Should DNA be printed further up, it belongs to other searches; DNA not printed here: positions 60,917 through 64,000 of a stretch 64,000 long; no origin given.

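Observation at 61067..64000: Unlisted ~919-aa secreted discoidin-domain protein gene that stops at a G-run, with the +1 frame continuing through a CxxCH haem-binding motif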

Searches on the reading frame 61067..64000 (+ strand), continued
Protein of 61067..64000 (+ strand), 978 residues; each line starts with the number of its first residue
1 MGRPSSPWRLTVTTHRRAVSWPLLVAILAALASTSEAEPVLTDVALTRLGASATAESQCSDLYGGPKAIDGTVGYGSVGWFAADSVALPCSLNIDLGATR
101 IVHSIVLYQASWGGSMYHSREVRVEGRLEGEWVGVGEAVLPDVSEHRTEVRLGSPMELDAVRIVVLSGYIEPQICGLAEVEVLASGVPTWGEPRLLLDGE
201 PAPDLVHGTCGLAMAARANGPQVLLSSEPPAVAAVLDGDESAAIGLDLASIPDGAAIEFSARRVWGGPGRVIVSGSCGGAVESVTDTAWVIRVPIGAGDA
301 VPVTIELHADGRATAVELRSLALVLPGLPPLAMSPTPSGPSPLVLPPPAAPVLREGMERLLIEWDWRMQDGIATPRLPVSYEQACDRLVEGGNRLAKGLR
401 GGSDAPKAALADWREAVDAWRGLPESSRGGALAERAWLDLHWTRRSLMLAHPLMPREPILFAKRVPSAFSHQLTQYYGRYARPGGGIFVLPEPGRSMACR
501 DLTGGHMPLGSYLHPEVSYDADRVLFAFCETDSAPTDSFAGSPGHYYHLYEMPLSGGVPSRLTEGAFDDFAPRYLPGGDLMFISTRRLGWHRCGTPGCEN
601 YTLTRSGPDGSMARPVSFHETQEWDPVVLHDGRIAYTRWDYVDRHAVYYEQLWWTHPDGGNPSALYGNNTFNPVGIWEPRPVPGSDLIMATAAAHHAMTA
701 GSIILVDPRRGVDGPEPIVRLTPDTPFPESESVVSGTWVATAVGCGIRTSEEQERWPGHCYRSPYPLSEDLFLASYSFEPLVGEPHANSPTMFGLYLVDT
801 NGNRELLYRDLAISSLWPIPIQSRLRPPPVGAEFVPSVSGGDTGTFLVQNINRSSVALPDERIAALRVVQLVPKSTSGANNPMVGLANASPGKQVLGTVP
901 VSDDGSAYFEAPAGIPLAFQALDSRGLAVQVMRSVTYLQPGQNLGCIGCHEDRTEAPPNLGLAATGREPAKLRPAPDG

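Call 50: search_protein_families(library=pfam, proteins=[P0001, P0053, P0072, L075:227-3778:+, L011:1971-6566:+, P0042], max_evalue=0.01)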
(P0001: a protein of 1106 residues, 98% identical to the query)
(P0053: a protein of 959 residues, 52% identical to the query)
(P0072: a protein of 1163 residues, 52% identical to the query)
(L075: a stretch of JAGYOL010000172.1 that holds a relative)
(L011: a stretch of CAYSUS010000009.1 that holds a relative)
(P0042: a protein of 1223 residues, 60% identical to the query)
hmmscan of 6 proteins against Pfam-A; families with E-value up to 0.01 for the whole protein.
P0001 (1106 aa): 2 families
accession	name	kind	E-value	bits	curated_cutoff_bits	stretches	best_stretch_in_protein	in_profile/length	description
PF18582.6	HZS_alpha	-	1.2e-21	77.5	26.6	1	855-940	6-98/98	Hydrazine synthase alpha subunit middle domain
PF00754.31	F5_F8_type_C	-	1.5e-06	28.8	28.2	1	42-165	2-123/127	F5/8 type C domain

P0053 (959 aa): 3 families
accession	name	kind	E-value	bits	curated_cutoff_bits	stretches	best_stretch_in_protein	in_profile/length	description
PF18582.6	HZS_alpha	-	4.8e-26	91.6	26.6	1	703-792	2-98/98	Hydrazine synthase alpha subunit middle domain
PF07676.18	PD40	-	7.4e-07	29.4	20.9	1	402-432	1-33/38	WD40-like Beta Propeller Repeat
PF09699.15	Paired_CXXCH_1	-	0.0039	17.3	20.6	0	831-845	2-16/41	Doubled CXXCH motif (Paired_CXXCH_1)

P0072 (1163 aa): 3 families
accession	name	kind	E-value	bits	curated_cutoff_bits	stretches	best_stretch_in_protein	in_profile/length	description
PF08305.17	NPCBM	-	8.1e-30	104.1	23.9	1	86-229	3-137/137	NPCBM/NEW2 domain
PF18582.6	HZS_alpha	-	6.2e-22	78.4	26.6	1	905-995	1-98/98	Hydrazine synthase alpha subunit middle domain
PF07676.18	PD40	-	0.0012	19.2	20.9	1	605-632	2-30/38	WD40-like Beta Propeller Repeat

L075:227-3778:+ (1184 aa): 8 families
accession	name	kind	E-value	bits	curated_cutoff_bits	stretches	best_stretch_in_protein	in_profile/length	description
PF18582.6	HZS_alpha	-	1.4e-24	86.9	26.6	1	965-1023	40-98/98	Hydrazine synthase alpha subunit middle domain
PF00326.27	Peptidase_S9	-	7.2e-11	42.4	22.6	1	127-264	47-191/213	Prolyl oligopeptidase family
PF00561.26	Abhydrolase_1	-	8.9e-07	29.3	25.8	1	125-197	52-124/245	alpha/beta hydrolase fold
PF20434.5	BD-FAE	-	9e-06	25.8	26.8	1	70-239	13-211/215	BD-FAE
PF12146.15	Hydrolase_4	-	3.4e-05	23.7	27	1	126-182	60-116/239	Serine aminopeptidase, S33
PF00756.26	Esterase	-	0.00051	20.3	22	1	58-232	12-198/251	Putative esterase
PF07859.19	Abhydrolase_3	-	0.001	19.3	25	1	93-177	17-110/210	alpha/beta hydrolase fold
PF05577.18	Peptidase_S28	-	0.0061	15.9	25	1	126-175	94-146/434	Serine carboxypeptidase S28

L011:1971-6566:+ (1532 aa): 2 families
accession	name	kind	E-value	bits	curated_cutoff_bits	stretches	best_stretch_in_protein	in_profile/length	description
PF18582.6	HZS_alpha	-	4e-23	82.2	26.6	1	1275-1365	1-98/98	Hydrazine synthase alpha subunit middle domain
PF07676.18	PD40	-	0.00034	20.9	20.9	1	959-990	1-34/38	WD40-like Beta Propeller Repeat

P0042 (1223 aa): 4 families
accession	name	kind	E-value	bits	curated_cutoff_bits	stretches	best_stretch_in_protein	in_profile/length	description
PF18582.6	HZS_alpha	-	6.1e-23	81.6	26.6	1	975-1065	1-98/98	Hydrazine synthase alpha subunit middle domain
PF00754.31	F5_F8_type_C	-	9.6e-08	32.6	28.2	1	42-163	2-122/127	F5/8 type C domain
PF07676.18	PD40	-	4.8e-06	26.8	20.9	1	675-706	1-34/38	WD40-like Beta Propeller Repeat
PF22633.2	F5_F8_type_C_2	-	1.8e-05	25.7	27.8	1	56-143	1-83/91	NedA-like, galactose-binding domain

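Call 52: search_protein_representatives(alignment_id=A2)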
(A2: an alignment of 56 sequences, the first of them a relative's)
Query: 56 sequences, 1095 profile positions. Proteins with E-value up to 0.001 (for the whole library): 19140; up to 1e-10: 6586; up to 1e-30: 2307. The best 150 are listed.
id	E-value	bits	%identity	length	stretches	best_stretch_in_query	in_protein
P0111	0.0e+00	1568.7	-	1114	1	18-1095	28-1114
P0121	0.0e+00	1405.5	-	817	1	340-1095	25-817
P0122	0.0e+00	1340.7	-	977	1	162-1094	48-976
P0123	0.0e+00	1329.5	-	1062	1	281-1094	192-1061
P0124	0.0e+00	1319.4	-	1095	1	14-1095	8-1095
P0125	0.0e+00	1255.8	-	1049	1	156-1093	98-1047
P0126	0.0e+00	1195.8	-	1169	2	286-1093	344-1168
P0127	0.0e+00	1156.5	-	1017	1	209-1095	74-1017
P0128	0.0e+00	1078.6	-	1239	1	302-1093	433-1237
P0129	0.0e+00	1074.1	-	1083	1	8-845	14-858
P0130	0.0e+00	1070.3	-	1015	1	9-790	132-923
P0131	0.0e+00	1022.1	-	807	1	160-919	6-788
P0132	5.6e-285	964.9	-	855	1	11-769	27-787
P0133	8.8e-275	931.2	-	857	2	410-1081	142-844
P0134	1.2e-261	887.7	-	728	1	21-728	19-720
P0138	3.4e-244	829.9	-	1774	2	424-1075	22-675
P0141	1.9e-239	814.2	-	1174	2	742-1094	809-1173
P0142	4.8e-239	812.8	-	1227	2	739-1094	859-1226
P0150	2.3e-211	721.2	-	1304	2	743-1094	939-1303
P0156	9.9e-201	686.0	-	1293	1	364-1089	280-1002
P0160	6.8e-196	669.9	-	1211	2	572-1082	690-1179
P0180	2.4e-185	635.0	-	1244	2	740-1088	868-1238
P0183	5.0e-183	627.3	-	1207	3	413-712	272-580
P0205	6.8e-171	587.2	-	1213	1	387-1078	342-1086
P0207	9.5e-170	583.4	-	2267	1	392-1077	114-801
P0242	1.2e-153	530.1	-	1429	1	435-1074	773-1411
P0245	1.8e-152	526.2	-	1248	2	740-1073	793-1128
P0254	8.8e-151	520.6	-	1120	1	361-1088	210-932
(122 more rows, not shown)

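Call 62: search_protein_families(library=pfam, proteins=[P0138, P0207, P0242, P0128, P0150, P0160], max_evalue=0.0001)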
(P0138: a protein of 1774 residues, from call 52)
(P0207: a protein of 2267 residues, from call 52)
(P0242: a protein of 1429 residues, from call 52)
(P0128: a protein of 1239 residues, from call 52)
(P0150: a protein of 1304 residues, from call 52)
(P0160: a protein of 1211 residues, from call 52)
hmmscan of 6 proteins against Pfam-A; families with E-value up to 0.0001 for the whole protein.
P0138 (1774 aa): 3 families
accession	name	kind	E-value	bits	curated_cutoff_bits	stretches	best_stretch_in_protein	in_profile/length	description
PF18582.6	HZS_alpha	-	6.5e-55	184.2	26.6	2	421-520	1-98/98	Hydrazine synthase alpha subunit middle domain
PF13442.11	Cytochrome_CBB3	-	1.4e-07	32.2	27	0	557-585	5-30/68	Cytochrome C oxidase, cbb3-type, subunit III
PF07676.18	PD40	-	6e-05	23.3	20.9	0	133-162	2-32/38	WD40-like Beta Propeller Repeat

P0207 (2267 aa): 13 families
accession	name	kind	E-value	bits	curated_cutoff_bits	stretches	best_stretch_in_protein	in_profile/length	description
PF22352.2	K319L-like_PKD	-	6.3e-37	125.9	27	3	982-1062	1-84/84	K319L-like, PKD domain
PF18582.6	HZS_alpha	-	1e-23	84.2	26.6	1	563-651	3-98/98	Hydrazine synthase alpha subunit middle domain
PF00034.26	Cytochrom_C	-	6.1e-12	47.1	21.3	0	1925-2025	3-88/90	Cytochrome c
PF00801.26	PKD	-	2.7e-11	43.7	23.5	0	982-1062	5-80/80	PKD domain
PF07676.18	PD40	-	9.8e-11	41.8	20.9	0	269-300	1-34/38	WD40-like Beta Propeller Repeat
PF07691.17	PA14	-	2.6e-10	40.7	24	1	1207-1313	39-140/147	PA14 domain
PF21419.2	RoxA-like_Cyt-c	-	3.9e-09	36.4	26.7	1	1969-2000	2-33/39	RoxA-like, cytochrome c-like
PF13442.11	Cytochrome_CBB3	-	2.4e-08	34.6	27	0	1807-1903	3-68/68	Cytochrome C oxidase, cbb3-type, subunit III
PF12894.13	ANAPC4_WD40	-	2e-06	28.4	22.9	0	1452-1498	43-89/91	Anaphase-promoting complex subunit 4 WD40 domain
PF03150.19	CCP_MauG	-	4.4e-06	27.8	25.6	0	1929-2003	16-85/149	Di-haem cytochrome c peroxidase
PF25174.1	Beta-prop_THOC3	-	4.3e-05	23.1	305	0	1452-1575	93-215/272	THOC3 beta-propeller domain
PF18911.6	PKD_4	-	4.9e-05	23.7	27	0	1068-1148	1-74/85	PKD domain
PF10528.15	GLEYA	-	6e-05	23.7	26.2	0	1218-1298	5-81/91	GLEYA domain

P0242 (1429 aa): 8 families
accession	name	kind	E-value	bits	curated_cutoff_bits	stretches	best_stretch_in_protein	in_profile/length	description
PF18582.6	HZS_alpha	-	1e-19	71.3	26.6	1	1175-1269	2-98/98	Hydrazine synthase alpha subunit middle domain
PF07676.18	PD40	-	4.8e-10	39.6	20.9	1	892-923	1-34/38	WD40-like Beta Propeller Repeat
PF03150.19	CCP_MauG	-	2.6e-07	31.8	25.6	0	517-581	7-73/149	Di-haem cytochrome c peroxidase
PF13442.11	Cytochrome_CBB3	-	9e-07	29.6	27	0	628-726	2-67/68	Cytochrome C oxidase, cbb3-type, subunit III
PF21783.3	YNCE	-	1.5e-06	28.2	27.1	0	456-513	274-332/339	YNCE-like beta-propeller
PF00034.26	Cytochrom_C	-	2e-06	29.4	21.3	0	631-727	3-86/90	Cytochrome c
PF21419.2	RoxA-like_Cyt-c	-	3.3e-06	27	26.7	1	677-703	6-32/39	RoxA-like, cytochrome c-like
PF02239.22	Cytochrom_D1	-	4.7e-06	25.8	25.5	0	130-240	7-118/368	Cytochrome D1 heme domain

P0128 (1239 aa): 2 families
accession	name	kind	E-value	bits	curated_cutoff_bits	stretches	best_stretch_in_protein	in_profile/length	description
PF18582.6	HZS_alpha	-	2e-25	89.6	26.6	1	986-1075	2-98/98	Hydrazine synthase alpha subunit middle domain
PF08450.18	SGL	-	8.1e-05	22.8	26.3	0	107-173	90-152/246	SMP-30/Gluconolactonase/LRE-like region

P0150 (1304 aa): 1 family
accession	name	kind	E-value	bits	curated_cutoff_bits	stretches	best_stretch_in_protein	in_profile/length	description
PF18582.6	HZS_alpha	-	1.5e-23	83.6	26.6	1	1037-1127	1-98/98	Hydrazine synthase alpha subunit middle domain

P0160 (1211 aa): 3 families
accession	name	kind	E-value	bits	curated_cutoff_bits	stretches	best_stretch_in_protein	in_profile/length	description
PF18582.6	HZS_alpha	-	4.5e-24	85.3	26.6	1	940-1030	1-98/98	Hydrazine synthase alpha subunit middle domain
PF00754.31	F5_F8_type_C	-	5.5e-14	52.8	28.2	1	51-148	19-114/127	F5/8 type C domain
PF22633.2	F5_F8_type_C_2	-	7.9e-12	46.1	27.8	1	51-144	4-91/91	NedA-like, galactose-binding domain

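Call 63: search_protein_families(library=pfam, proteins=[P0126, P0141, P0142, P0156, P0180, P0183, P0205, P0245], max_evalue=0.0001)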
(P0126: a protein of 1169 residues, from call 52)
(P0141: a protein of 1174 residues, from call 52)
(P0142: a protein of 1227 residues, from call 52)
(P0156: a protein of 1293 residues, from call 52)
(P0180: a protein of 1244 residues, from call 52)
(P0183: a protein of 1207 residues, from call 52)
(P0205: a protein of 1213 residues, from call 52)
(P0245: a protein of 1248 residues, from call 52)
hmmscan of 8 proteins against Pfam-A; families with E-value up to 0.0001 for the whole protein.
P0126 (1169 aa): 5 families
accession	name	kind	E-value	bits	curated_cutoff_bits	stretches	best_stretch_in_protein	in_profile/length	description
PF18582.6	HZS_alpha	-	1.1e-23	84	26.6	1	945-1008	35-98/98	Hydrazine synthase alpha subunit middle domain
PF00561.26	Abhydrolase_1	-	1.1e-06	29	25.8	1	101-179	53-131/245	alpha/beta hydrolase fold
PF12146.15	Hydrolase_4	-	5.7e-06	26.2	27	0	101-157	60-116/239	Serine aminopeptidase, S33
PF00326.27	Peptidase_S9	-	8.4e-06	25.9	22.6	1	102-236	47-188/213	Prolyl oligopeptidase family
PF00756.26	Esterase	-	3e-05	24.4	22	0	27-214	6-206/251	Putative esterase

P0141 (1174 aa): 1 family
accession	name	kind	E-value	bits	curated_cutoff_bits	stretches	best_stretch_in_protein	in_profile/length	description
PF18582.6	HZS_alpha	-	7.2e-20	71.8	26.6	1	908-998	1-98/98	Hydrazine synthase alpha subunit middle domain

P0142 (1227 aa): 1 family
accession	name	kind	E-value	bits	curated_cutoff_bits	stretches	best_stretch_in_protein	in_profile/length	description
PF18582.6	HZS_alpha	-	4e-24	85.4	26.6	1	961-1051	1-98/98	Hydrazine synthase alpha subunit middle domain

P0156 (1293 aa): 2 families
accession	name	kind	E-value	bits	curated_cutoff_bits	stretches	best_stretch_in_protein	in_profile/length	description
PF03781.23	FGE-sulfatase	-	9e-42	143.9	23.3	1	1048-1263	5-254/255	Sulfatase-modifying factor enzyme 1-like domain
PF18582.6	HZS_alpha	-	1.6e-20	73.9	26.6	1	750-836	5-98/98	Hydrazine synthase alpha subunit middle domain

P0180 (1244 aa): 2 families
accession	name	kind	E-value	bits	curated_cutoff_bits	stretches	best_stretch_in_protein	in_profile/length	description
PF18582.6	HZS_alpha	-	4.9e-22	78.7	26.6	1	989-1086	2-98/98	Hydrazine synthase alpha subunit middle domain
PF08305.17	NPCBM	-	6.2e-21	75.3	23.9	1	117-195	2-81/137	NPCBM/NEW2 domain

P0183 (1207 aa): 4 families
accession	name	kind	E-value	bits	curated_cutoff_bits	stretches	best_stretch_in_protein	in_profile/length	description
PF00754.31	F5_F8_type_C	-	1.6e-38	132.1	28.2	2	81-197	13-127/127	F5/8 type C domain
PF18582.6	HZS_alpha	-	1.2e-20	74.3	26.6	1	720-779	39-98/98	Hydrazine synthase alpha subunit middle domain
PF22633.2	F5_F8_type_C_2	-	2e-17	64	27.8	2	1090-1182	1-90/91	NedA-like, galactose-binding domain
PF24607.1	CBM_AftD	-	1.6e-07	31.5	27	0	1084-1134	15-65/149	Arabinofuranosyltransferase D, third carbohydrate binding module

P0205 (1213 aa): 2 families
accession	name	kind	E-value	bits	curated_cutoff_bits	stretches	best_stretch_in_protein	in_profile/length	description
PF18582.6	HZS_alpha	-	5.6e-22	78.6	26.6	1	815-902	2-98/98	Hydrazine synthase alpha subunit middle domain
PF13385.13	Laminin_G_3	-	2.5e-16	60.6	27.6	1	96-251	13-151/151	Concanavalin A-like lectin/glucanases superfamily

P0245 (1248 aa): 3 families
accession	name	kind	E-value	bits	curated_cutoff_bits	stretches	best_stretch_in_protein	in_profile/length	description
PF18582.6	HZS_alpha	-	4.6e-23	82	26.6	1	886-976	1-97/98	Hydrazine synthase alpha subunit middle domain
PF00754.31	F5_F8_type_C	-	4e-14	53.3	28.2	1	295-407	5-114/127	F5/8 type C domain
PF22633.2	F5_F8_type_C_2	-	5.5e-12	46.6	27.8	1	307-403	2-91/91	NedA-like, galactose-binding domain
